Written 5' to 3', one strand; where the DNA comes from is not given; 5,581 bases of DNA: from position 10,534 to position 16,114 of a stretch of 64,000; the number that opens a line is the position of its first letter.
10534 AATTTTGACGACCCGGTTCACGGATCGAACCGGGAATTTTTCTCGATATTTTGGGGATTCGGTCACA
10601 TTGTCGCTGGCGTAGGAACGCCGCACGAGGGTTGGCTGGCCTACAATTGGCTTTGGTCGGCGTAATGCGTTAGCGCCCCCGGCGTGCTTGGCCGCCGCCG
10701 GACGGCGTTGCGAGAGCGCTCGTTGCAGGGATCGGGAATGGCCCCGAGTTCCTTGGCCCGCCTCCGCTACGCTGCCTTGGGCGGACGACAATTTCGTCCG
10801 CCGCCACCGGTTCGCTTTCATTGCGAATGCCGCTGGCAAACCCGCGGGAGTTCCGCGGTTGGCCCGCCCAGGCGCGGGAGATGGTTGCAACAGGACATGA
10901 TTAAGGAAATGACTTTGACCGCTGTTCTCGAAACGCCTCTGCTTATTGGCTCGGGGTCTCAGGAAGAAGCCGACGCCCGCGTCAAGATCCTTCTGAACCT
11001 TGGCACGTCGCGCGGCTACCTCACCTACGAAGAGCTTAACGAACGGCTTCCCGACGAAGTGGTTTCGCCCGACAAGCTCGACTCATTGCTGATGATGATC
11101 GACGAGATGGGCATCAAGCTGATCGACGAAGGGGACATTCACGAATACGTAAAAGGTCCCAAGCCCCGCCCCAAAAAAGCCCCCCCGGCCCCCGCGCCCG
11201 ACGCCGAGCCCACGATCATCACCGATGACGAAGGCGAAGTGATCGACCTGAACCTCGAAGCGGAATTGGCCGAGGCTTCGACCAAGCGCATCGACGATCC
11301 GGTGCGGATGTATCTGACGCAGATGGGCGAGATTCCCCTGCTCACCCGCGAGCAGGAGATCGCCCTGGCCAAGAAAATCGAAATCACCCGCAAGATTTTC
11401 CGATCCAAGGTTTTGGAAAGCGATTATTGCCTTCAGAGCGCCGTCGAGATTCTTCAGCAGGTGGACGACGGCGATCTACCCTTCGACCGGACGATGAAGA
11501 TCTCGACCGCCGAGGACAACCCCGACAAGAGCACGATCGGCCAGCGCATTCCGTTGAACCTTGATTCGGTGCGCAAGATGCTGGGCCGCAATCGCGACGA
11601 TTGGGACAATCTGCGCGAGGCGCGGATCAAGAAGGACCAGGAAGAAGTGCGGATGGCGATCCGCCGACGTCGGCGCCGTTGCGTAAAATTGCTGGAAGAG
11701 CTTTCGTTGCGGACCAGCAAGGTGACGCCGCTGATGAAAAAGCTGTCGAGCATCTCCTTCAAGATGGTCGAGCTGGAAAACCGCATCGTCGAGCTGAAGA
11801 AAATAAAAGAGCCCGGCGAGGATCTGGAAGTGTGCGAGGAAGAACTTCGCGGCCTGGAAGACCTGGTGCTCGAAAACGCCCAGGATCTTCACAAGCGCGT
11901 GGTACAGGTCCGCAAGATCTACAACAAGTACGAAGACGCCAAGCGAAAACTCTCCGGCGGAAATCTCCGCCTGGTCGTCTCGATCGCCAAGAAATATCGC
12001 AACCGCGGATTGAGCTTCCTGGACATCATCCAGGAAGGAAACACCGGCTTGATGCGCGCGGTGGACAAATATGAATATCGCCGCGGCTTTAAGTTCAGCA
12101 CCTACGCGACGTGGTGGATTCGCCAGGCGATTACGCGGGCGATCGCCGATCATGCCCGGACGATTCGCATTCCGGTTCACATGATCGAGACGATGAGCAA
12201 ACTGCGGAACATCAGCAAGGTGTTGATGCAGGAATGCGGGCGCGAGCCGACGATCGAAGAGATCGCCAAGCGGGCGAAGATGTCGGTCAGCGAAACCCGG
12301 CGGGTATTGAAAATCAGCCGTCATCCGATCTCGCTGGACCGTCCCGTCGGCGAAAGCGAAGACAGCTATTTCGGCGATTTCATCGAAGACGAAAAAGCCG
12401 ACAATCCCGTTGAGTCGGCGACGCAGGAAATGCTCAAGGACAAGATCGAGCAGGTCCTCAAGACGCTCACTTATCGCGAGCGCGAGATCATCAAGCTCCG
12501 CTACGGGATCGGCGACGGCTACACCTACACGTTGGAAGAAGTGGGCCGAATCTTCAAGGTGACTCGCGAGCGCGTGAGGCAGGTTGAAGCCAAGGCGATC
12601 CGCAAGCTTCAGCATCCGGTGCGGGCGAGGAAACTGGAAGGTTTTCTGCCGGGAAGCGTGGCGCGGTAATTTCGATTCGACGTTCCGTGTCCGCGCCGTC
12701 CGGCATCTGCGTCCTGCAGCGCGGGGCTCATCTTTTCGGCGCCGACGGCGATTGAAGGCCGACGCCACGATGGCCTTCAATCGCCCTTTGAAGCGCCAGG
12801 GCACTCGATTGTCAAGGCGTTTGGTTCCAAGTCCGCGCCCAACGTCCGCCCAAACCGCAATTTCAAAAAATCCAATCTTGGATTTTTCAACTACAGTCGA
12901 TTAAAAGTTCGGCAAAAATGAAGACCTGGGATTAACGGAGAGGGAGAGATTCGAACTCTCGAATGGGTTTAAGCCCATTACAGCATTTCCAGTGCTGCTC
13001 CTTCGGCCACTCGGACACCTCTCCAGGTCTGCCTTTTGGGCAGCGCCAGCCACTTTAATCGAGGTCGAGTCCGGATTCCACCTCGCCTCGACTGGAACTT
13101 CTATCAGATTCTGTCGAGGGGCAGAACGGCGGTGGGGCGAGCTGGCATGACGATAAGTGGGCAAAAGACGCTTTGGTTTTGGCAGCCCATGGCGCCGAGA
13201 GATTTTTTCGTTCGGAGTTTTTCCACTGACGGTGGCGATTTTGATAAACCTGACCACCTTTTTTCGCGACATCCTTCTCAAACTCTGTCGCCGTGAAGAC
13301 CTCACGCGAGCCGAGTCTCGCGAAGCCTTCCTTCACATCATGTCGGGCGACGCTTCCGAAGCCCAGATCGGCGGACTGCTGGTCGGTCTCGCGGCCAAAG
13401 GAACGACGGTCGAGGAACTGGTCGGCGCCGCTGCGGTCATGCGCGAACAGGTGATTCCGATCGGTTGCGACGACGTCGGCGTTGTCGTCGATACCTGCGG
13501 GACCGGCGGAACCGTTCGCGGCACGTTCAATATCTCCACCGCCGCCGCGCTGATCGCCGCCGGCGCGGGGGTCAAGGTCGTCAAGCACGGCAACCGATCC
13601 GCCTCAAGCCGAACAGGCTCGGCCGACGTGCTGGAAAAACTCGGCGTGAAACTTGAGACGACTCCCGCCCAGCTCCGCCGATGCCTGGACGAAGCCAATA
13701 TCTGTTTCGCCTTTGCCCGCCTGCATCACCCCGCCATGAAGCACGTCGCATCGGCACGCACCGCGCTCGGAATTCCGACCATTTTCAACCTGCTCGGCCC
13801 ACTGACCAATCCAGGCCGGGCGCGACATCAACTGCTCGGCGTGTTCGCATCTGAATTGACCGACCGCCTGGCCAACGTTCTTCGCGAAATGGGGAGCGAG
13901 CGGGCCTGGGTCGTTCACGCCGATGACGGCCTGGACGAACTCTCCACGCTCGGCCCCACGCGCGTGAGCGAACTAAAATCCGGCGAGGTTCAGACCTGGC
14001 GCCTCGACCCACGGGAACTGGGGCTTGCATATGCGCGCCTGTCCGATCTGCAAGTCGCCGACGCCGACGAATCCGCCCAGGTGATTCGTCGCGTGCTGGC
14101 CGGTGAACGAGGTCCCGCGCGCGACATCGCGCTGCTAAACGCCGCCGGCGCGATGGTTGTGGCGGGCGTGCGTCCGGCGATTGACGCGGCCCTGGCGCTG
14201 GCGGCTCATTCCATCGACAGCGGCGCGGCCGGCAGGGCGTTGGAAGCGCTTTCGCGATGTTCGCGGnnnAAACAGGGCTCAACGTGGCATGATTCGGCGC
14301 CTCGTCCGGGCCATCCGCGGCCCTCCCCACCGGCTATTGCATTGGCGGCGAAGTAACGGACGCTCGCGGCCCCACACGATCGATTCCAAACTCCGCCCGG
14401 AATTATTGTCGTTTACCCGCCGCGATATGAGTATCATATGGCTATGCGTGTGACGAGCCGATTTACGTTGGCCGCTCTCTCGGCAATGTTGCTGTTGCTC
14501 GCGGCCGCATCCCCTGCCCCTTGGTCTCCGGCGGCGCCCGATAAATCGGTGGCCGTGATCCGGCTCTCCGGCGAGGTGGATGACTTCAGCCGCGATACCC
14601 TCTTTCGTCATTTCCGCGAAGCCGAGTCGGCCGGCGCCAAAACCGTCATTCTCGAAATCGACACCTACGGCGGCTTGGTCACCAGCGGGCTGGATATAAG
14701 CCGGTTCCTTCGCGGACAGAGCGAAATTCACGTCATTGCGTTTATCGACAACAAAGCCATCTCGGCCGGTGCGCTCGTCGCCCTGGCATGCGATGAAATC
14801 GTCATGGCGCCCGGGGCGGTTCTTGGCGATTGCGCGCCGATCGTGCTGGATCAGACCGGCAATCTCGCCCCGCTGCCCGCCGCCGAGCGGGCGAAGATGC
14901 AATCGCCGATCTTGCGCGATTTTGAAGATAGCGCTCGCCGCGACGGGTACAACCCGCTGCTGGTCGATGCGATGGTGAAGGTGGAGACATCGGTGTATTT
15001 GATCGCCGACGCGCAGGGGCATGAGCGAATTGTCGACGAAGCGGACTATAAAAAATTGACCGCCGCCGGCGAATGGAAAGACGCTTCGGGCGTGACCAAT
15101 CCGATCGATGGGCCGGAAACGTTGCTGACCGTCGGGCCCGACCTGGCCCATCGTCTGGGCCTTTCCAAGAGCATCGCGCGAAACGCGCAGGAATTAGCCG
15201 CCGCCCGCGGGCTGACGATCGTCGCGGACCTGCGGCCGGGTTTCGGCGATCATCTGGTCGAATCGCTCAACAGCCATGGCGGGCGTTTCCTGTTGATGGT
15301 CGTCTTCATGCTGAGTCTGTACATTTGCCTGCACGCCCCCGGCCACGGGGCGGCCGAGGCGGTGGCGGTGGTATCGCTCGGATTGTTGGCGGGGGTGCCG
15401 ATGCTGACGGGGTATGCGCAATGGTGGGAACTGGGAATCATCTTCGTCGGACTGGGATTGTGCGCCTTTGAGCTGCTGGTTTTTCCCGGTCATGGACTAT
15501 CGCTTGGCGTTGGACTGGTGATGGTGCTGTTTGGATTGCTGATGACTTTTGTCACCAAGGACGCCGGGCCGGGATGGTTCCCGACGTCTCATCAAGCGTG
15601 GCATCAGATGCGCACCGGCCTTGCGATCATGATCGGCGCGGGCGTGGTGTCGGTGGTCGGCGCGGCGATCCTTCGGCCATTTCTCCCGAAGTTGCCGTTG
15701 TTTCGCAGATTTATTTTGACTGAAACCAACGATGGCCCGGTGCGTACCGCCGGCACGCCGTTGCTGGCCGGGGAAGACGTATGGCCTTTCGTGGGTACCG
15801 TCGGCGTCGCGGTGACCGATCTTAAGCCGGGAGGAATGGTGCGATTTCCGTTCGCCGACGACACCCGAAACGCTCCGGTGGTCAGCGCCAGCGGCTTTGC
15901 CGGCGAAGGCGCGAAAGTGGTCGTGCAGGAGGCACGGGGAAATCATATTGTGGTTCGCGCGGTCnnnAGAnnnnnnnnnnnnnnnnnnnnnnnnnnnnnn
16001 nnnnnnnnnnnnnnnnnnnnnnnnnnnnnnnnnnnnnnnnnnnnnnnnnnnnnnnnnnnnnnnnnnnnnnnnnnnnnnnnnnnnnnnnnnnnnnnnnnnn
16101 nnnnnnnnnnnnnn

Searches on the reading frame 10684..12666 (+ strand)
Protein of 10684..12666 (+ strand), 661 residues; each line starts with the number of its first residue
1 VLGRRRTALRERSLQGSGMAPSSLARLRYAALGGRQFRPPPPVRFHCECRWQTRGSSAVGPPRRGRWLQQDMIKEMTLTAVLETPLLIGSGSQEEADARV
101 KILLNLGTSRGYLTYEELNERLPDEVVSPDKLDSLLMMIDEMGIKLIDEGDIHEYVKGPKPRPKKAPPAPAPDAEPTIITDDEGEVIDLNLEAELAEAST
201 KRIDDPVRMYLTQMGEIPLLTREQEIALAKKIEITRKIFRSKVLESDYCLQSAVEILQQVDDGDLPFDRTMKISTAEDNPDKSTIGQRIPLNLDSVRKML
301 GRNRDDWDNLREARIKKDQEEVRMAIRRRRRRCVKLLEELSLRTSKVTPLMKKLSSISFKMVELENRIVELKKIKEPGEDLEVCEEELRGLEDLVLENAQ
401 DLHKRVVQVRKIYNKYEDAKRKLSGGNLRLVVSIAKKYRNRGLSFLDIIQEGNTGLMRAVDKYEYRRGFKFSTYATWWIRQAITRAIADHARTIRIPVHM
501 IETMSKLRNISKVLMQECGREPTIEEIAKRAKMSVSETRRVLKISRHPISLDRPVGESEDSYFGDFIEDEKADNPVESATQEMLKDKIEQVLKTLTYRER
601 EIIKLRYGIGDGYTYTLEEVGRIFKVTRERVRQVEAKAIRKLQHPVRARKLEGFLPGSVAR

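Call 73: search_protein_families(library=pfam, proteins=[window:10684-12666:+], max_evalue=0.00001)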
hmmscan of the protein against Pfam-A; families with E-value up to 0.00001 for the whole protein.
window:10684-12666:+ (661 aa): 5 families
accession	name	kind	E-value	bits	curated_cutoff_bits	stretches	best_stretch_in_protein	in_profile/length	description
PF04539.22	Sigma70_r3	-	5.9e-24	84.4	25.3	1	502-578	1-77/78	Sigma-70 region 3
PF04542.20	Sigma70_r2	-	1.6e-20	73.1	24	1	427-493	5-71/71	Sigma-70 region 2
PF03979.19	Sigma70_r1_1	-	2.1e-16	60.1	22.5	1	95-151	2-58/81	Sigma-70 factor, region 1.1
PF04545.22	Sigma70_r4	-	6e-16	58.1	24.1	1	591-644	1-50/50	Sigma-70, region 4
PF00140.25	Sigma70_r1_2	-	3e-13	49.9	22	1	205-233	1-29/34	Sigma-70 factor, region 1.2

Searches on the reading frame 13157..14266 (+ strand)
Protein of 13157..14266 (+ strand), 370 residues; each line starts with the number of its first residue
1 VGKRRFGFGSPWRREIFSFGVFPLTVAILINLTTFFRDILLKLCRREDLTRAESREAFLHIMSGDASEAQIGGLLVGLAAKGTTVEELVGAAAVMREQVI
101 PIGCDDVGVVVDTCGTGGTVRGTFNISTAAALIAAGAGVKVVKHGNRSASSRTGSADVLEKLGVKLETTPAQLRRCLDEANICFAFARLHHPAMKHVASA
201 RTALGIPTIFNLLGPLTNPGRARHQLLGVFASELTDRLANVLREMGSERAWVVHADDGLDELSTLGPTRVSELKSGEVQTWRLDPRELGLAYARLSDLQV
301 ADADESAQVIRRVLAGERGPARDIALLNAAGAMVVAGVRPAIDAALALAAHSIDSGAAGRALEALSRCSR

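Call 73: search_protein_families(library=pfam, proteins=[window:13157-14266:+], max_evalue=0.00001)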
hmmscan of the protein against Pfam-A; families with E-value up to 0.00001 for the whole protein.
window:13157-14266:+ (370 aa): 2 families
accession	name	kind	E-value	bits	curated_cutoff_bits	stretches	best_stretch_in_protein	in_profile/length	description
PF00591.27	Glycos_transf_3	-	3.4e-86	289.4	27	1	109-358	3-252/253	Glycosyl transferase family, a/b domain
PF02885.22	Glycos_trans_3N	-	6.9e-21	74.2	26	1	37-98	1-62/63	Glycosyl transferase family, helical bundle domain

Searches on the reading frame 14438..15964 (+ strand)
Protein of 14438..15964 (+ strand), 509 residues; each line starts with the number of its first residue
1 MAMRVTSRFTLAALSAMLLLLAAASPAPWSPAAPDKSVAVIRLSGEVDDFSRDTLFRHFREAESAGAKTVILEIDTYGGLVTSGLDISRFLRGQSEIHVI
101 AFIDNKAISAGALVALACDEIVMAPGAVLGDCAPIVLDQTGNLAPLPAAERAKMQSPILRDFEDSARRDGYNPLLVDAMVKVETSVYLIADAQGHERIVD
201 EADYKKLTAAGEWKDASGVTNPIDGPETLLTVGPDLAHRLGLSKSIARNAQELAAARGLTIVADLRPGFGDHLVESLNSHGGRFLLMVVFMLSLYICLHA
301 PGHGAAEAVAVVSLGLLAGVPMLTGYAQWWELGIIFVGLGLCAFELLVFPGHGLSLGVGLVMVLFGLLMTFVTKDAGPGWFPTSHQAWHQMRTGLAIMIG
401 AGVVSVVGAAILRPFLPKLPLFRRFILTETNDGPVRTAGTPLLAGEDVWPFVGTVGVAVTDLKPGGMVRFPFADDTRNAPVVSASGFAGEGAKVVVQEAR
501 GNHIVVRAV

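Call 73: search_protein_families(library=pfam, proteins=[window:14438-15964:+], max_evalue=0.00001)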
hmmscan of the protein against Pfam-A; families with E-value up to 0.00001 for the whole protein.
window:14438-15964:+ (509 aa): 3 families
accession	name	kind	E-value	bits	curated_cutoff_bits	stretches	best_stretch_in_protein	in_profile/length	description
PF25145.1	NfeD1b_N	-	1.7e-29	103.2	40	1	38-187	2-142/189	NfeD1b, N-terminal domain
PF24961.1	NfeD_membrane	-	3.2e-15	56.7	26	1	284-411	4-116/119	NfeD integral membrane domain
PF01972.22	SDH_protease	-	1.2e-07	31.4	31.3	1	67-137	91-160/286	ClpP-like SDH-type serine proteinase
